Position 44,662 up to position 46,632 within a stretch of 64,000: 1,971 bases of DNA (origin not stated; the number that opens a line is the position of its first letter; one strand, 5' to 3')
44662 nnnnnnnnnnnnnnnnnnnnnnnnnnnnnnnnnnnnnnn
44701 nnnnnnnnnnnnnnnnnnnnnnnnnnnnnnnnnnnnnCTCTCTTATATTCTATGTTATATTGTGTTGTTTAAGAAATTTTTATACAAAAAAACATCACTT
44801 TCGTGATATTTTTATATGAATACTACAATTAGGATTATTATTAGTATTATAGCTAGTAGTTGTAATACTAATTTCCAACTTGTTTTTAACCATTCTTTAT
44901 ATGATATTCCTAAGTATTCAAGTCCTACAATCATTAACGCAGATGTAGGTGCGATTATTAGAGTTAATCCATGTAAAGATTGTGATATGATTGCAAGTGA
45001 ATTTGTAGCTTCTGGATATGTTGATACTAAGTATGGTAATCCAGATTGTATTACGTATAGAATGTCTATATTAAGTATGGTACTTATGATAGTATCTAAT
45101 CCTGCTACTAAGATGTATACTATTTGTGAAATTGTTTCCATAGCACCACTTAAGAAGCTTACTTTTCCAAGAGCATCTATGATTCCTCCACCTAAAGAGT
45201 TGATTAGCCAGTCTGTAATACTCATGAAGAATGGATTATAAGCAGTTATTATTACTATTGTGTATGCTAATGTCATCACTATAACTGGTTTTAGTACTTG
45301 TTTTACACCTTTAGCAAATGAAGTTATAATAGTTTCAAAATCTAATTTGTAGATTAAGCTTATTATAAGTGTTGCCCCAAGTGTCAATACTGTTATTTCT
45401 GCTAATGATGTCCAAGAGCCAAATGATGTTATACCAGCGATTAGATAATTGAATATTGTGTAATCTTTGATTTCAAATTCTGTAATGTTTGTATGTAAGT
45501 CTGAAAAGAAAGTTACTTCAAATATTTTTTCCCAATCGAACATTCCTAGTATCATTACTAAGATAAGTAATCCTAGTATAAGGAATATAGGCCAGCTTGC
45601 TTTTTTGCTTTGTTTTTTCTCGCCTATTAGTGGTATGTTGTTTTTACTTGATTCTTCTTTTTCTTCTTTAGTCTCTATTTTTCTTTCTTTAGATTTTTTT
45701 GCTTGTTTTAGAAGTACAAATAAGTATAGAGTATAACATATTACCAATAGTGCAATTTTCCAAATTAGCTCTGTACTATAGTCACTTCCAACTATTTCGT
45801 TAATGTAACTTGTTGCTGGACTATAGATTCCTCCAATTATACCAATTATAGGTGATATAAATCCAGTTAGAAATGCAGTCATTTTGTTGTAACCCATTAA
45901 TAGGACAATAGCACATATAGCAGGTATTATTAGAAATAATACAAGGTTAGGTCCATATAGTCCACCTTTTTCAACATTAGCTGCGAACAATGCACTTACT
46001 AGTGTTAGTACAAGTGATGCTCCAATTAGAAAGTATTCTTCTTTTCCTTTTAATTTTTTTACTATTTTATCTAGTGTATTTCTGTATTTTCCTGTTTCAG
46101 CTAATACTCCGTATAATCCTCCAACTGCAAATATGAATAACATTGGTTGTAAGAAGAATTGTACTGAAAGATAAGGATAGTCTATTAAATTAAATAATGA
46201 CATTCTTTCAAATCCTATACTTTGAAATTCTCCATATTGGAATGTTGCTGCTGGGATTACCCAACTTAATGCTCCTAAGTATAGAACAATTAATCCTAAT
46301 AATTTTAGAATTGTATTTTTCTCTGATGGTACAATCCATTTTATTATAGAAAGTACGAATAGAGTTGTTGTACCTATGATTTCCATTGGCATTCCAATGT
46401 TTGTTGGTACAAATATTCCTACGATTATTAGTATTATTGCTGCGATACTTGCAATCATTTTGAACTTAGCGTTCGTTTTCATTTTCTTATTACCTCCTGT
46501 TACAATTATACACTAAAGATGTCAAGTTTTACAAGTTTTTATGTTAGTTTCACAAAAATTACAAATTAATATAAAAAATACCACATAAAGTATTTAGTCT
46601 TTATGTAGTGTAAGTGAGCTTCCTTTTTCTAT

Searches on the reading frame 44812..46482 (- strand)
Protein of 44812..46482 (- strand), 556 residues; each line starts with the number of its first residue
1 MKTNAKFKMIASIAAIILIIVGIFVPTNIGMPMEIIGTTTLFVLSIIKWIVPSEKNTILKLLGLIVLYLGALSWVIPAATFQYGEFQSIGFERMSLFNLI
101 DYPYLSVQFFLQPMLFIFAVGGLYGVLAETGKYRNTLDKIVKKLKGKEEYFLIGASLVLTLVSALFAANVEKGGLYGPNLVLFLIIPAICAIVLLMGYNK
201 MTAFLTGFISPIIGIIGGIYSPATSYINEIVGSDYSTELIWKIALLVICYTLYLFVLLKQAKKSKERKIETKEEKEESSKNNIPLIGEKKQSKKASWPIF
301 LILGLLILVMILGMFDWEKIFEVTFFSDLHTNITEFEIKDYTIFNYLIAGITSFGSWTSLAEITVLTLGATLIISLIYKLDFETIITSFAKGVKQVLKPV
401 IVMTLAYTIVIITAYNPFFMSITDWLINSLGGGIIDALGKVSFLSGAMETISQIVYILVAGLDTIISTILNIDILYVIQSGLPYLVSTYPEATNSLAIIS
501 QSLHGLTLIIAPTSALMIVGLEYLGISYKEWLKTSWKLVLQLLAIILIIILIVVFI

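Call 47: search_protein_families(library=pfam, proteins=[window:44812-46482:-], max_evalue=0.001)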
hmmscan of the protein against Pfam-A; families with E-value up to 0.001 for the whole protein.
window:44812-46482:- (556 aa): 1 family
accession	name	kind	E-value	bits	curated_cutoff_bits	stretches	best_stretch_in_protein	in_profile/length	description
PF03606.21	DcuC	-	7.8e-22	77.9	23.1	1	114-553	79-459/461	C4-dicarboxylate anaerobic carrier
